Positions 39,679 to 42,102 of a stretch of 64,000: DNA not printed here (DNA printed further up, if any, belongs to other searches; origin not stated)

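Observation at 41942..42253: Overlapping, strongly RBS-coupled 103-aa acidic ORF of unknown function downstream of the PHP-ATPase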

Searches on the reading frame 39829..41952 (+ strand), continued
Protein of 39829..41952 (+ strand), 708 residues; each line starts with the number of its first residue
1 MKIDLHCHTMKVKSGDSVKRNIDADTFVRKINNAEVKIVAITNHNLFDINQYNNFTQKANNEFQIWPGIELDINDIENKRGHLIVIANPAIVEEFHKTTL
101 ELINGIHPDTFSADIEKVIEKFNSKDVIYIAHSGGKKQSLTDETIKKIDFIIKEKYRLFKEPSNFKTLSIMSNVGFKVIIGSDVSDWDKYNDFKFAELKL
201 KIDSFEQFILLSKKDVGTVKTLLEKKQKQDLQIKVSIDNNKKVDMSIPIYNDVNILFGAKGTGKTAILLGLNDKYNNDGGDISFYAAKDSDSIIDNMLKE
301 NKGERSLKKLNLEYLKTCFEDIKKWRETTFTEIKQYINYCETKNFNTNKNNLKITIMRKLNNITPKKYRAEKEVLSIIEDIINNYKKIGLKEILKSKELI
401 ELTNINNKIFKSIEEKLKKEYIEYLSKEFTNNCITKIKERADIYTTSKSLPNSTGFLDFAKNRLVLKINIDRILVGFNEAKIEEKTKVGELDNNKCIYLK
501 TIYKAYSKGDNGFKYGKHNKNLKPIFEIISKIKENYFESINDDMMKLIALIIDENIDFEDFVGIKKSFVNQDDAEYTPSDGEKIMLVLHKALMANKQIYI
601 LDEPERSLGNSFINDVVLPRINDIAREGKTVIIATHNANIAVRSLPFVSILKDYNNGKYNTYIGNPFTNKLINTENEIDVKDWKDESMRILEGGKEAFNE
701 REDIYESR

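Call 79: get_annotated_region(hit=H11, flank=5000)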
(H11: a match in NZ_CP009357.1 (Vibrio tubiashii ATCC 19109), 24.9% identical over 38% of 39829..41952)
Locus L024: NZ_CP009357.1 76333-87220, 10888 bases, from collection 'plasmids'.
description: Vibrio tubiashii ATCC 19109 plasmid p123, complete sequence
organism: Vibrio tubiashii ATCC 19109 (NCBI taxid 1051646)
taxonomy: Bacteria; Pseudomonadota; Gammaproteobacteria; Vibrionales; Vibrionaceae; Vibrio; Vibrio tubiashii; Vibrio tubiashii ATCC 19109
host: -; source: Mercenaria mercenaria,Larvae from hard clams (Mercenaria mercenaria); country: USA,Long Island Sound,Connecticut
typing (MOB-suite, as given by PLSDB): conjugative; relaxase MOBH; mating-pair formation MPF_F
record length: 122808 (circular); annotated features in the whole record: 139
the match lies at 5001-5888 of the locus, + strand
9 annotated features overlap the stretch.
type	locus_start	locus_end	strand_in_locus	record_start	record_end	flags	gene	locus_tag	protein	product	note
CDS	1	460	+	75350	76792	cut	-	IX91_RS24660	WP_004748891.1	hypothetical protein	-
CDS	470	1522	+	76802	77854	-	-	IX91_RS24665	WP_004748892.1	hypothetical protein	-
CDS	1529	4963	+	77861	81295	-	-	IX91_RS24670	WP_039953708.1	TM0106 family RecB-like putative nuclease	-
CDS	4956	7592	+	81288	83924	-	-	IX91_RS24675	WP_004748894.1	TrlF family AAA-like ATPase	-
CDS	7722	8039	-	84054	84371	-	-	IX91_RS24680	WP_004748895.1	hypothetical protein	-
CDS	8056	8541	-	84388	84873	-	-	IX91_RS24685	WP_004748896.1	hypothetical protein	-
CDS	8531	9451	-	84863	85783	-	-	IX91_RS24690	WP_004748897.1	hypothetical protein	-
CDS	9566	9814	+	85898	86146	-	-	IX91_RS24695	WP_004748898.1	hypothetical protein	-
CDS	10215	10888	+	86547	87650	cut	-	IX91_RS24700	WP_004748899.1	hypothetical protein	-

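Call 80: search_protein_families(library=padloc, proteins=[L021:3001-5118:+, L021:5105-5425:+, L022:3001-5142:+, L022:5132-5428:+, L023:3001-5112:+, L023:5105-5404:+, L024:4956-7589:+], max_evalue=0.01)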
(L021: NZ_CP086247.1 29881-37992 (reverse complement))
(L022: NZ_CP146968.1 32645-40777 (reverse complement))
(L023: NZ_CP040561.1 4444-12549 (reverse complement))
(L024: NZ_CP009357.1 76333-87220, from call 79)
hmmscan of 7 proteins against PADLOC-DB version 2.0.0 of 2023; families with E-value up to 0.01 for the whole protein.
L021:3001-5118:+ (706 aa): 6 families
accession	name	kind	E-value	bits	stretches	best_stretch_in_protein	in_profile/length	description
PDLC04680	PDC-M49A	-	2.5e-37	126.8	1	3-703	4-670/674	-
PDLC04678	PDC-M49A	-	1.8e-21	74.1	1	3-704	5-678/681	-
PDLC04213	HEC-02A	-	1.1e-07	29.7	2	238-284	16-52/337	-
PDLC04175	HEC-01A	-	1.6e-07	28.7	2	583-636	258-310/363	-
PDLC04164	AriA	-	4.3e-06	24.5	1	234-281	17-65/253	-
PDLC04146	HEC-02B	-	8.7e-05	19.7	0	239-268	16-45/344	-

L021:5105-5425:+ (107 aa): 0 families

L022:3001-5142:+ (714 aa): 15 families
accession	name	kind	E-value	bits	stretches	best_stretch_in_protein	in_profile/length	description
PDLC04680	PDC-M49A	-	1.8e-36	124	1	2-711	3-669/674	-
PDLC04678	PDC-M49A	-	1.7e-23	80.8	1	2-712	4-677/681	-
PDLC04679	PDC-M49A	-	2.6e-08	31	1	583-712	408-537/541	-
PDLC04213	HEC-02A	-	5.9e-08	30.6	1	237-345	11-117/337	-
PDLC04164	AriA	-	1.7e-07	29.1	1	234-373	11-137/253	-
PDLC04242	PDC-M01A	-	8.5e-07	25.5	1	584-652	404-474/566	-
PDLC04140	mad8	-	1.2e-06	26.3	1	252-407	30-101/314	mads_8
PDLC00305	PtuA1|PtuA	-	7.3e-06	23.5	1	242-353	16-123/392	AAA ATPase domain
PDLC02914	ATPase-Toprim_I-B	-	3e-05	21.4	1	249-665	25-265/443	-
PDLC00271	PtuA1|PtuA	-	8.2e-05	20.3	1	231-394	5-152/421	AAA ATPase domain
PDLC04235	PDC-M01A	-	0.0002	18.4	1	233-416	170-353/510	-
PDLC04609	PDC-M38A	-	0.00031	18.1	1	232-280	5-53/371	-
PDLC00279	PtuA1|PtuA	-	0.00048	17.4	1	236-309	13-82/416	AAA ATPase domain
PDLC04214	HEC-02A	-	0.0005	17.4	1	232-269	5-42/338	-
PDLC00299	PtuA1|PtuA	-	0.0077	13.2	0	230-445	56-290/535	AAA ATPase domain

L022:5132-5428:+ (99 aa): 0 families

L023:3001-5112:+ (704 aa): 1 family
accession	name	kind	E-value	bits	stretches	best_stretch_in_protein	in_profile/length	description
PDLC04140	mad8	-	1.3e-05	22.8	1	247-635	31-234/314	mads_8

L023:5105-5404:+ (100 aa): 1 family
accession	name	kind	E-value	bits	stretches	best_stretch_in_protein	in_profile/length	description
PDLC01343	Cas8b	-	0.0002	18.5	1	37-84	477-517/535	CAS-I-B; effector_LS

L024:4956-7589:+ (878 aa): 19 families
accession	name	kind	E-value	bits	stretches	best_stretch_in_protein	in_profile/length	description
PDLC02208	Ppl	-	2.9e-34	116.3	2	753-869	772-888/894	-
PDLC04678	PDC-M49A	-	6.8e-18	62.3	2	17-114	4-92/681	-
PDLC04135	mad3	-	5.8e-16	57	1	285-820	13-326/374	mads_3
PDLC04680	PDC-M49A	-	2.5e-14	50.8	1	18-109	4-85/674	-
PDLC04164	AriA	-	5.7e-10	37.2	1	769-820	186-235/253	-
PDLC02980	AriA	-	8.8e-09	33.7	1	759-818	239-300/304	-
PDLC04679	PDC-M49A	-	6.2e-08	29.8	1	761-874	412-537/541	-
PDLC00271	PtuA1|PtuA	-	1e-06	26.6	1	285-331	14-60/421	AAA ATPase domain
PDLC00278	PtuA1|PtuA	-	2.7e-05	21.6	1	287-325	16-54/436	AAA ATPase domain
PDLC04541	PDC-M25A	-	3.6e-05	21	1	288-326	16-53/380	-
PDLC00277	PtuA1|PtuA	-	0.00028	18.2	1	287-327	16-56/423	AAA ATPase domain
PDLC03863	LmuB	-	0.00052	16.8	1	274-319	4-49/610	-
PDLC03867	LmuB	-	0.00058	16.5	1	273-318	4-49/605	-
PDLC02335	AbiLi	-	0.00073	16.7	1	554-819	154-239/326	AbiLi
PDLC04140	mad8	-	0.0012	16.4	0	299-469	32-149/314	mads_8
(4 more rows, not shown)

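Call 87: search_dna_similar(query=window:39829-41952:+, collection=phages, mode=protein, max_rows=8)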
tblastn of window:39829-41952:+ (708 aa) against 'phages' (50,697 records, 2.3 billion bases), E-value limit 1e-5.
No match.

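Call 94: find_related_loci(query=A4, collection=metagenome_contigs, flank=3000)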
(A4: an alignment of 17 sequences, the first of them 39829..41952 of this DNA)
Query A4 (708 aa) in metagenome_contigs; peptide patterns used: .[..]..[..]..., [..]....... (x = any residue, [..] = any of these).
600 stretches matched a pattern (row limit reached: there are more); 295 encode a relative of the query (tblastn E <= 1e-3); the best 80 are kept; 80 distinct loci.
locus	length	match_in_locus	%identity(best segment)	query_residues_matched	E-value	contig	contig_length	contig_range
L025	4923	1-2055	51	23-708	0e+0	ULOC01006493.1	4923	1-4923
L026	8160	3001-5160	39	1-705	1e-154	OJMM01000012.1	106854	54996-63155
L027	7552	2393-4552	39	1-705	3e-154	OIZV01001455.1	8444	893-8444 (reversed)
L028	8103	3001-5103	40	1-705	3e-154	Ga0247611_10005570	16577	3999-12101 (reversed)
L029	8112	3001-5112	40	1-707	1e-153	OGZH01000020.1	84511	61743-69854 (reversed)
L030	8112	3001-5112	40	1-707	5e-154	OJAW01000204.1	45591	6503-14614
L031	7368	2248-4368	41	1-707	1e-152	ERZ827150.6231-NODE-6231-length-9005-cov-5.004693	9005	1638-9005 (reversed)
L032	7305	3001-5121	41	1-707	2e-152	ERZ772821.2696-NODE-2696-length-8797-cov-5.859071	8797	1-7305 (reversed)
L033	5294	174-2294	40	1-707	2e-151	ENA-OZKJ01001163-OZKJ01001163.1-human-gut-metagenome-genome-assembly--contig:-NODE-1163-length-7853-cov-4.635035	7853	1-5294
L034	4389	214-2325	40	1-707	2e-155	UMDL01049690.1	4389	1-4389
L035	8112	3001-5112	40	1-707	3e-151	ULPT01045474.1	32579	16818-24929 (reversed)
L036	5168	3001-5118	40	1-706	1e-150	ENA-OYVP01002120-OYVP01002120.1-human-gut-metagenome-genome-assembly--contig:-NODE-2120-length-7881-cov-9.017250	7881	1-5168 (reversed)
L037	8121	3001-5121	41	1-707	3e-150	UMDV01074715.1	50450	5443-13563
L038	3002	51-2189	40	1-705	7e-158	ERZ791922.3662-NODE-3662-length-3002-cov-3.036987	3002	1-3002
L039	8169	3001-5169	38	1-705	7e-149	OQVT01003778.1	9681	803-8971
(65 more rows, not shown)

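Call 101: search_protein_families(library=padloc, alignment_id=A8, max_evalue=1e-10)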
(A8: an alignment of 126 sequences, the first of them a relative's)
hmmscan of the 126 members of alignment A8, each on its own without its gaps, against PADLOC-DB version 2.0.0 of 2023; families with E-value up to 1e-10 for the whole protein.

A. member 1, L025:3130-3738:+ (203 aa): 1 family
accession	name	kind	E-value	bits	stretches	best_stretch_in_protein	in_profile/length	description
PDLC04899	PDC-S07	-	1.2e-14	52.1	1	80-181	10-112/135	-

B. families by the number of members that match (of 126 scanned): 356 families (the first 25 are shown)
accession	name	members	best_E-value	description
PDLC03279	MTase_II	6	2.1e-57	Type II methyltransferase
PDLC03040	REase_I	5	8.3e-163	Type I restriction enzyme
PDLC03330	MTase_II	5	7.4e-113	Type II methyltransferase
PDLC03272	MTase_II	5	1e-104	Type II methyltransferase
PDLC03378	MTase_II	5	7.3e-90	Type II methyltransferase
PDLC00033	DruM2|DruM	5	6.3e-75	DNA cytosine methylase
PDLC03234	MTase_II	5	1.4e-73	Type II methyltransferase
PDLC00026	DruM2|DruM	5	3.5e-71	DNA cytosine methylase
PDLC03326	MTase_II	5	6.8e-66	Type II methyltransferase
PDLC02650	DrmMII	5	4.8e-65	DrmMII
PDLC03361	MTase_II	5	1.9e-62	Type II methyltransferase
PDLC03217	MTase_II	5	2e-61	Type II methyltransferase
PDLC03237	MTase_II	5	2.9e-61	Type II methyltransferase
PDLC00031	DruM2|DruM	5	4.5e-60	DNA cytosine methylase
PDLC00027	DruM2|DruM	5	1.9e-59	DNA cytosine methylase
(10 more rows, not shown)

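Call 102: search_protein_families(library=pfam, alignment_id=A8, max_evalue=0.000001)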
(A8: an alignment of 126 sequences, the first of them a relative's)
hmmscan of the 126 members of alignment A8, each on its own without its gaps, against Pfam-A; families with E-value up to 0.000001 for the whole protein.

A. member 1, L025:3130-3738:+ (203 aa): 1 family
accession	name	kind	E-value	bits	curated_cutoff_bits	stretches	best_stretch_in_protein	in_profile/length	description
PF00293.34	NUDIX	-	4e-19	69.4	21.1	1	79-185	5-122/134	NUDIX domain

B. families by the number of members that match (of 126 scanned): 95 families (the first 25 are shown)
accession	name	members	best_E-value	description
PF01522.26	Polysacc_deac_1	6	2.2e-42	Polysaccharide deacetylase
PF00145.23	DNA_methylase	5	5.7e-88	C-5 cytosine-specific DNA methylase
PF00589.27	Phage_integrase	4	9.4e-24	Phage integrase family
PF14659.12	Phage_int_SAM_3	4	9.2e-22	Phage integrase, N-terminal SAM-like domain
PF04851.21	ResIII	4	1.2e-13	Type III restriction enzyme, res subunit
PF09561.16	RE_HpaII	3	4.2e-138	HpaII restriction endonuclease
PF11867.13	T1RH-like_C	3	2e-124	Type I restriction enzyme HindI endonuclease subunit-like, C-terminal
PF22679.2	T1R_D3-like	3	3.6e-26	Type I restriction enzyme subunit R domain 3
PF14311.12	DUF4379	2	2.3e-134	Probable Treble clef zinc finger domain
PF09848.15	SLFN-g3_helicase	2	1.6e-107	Schlafen group 3, DNA/RNA helicase domain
PF18766.7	SWI2_SNF2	2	6.4e-60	SWI2/SNF2 ATPase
PF03235.19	GmrSD_N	2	1e-37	GmrSD restriction endonuclease, N-terminal domain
PF19778.5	RE_endonuc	2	4.8e-35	Endonuclease domain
PF02384.22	N6_Mtase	2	2.5e-28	N-6 DNA Methylase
PF01420.25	Methylase_S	2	1.8e-27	Type I restriction modification DNA specificity domain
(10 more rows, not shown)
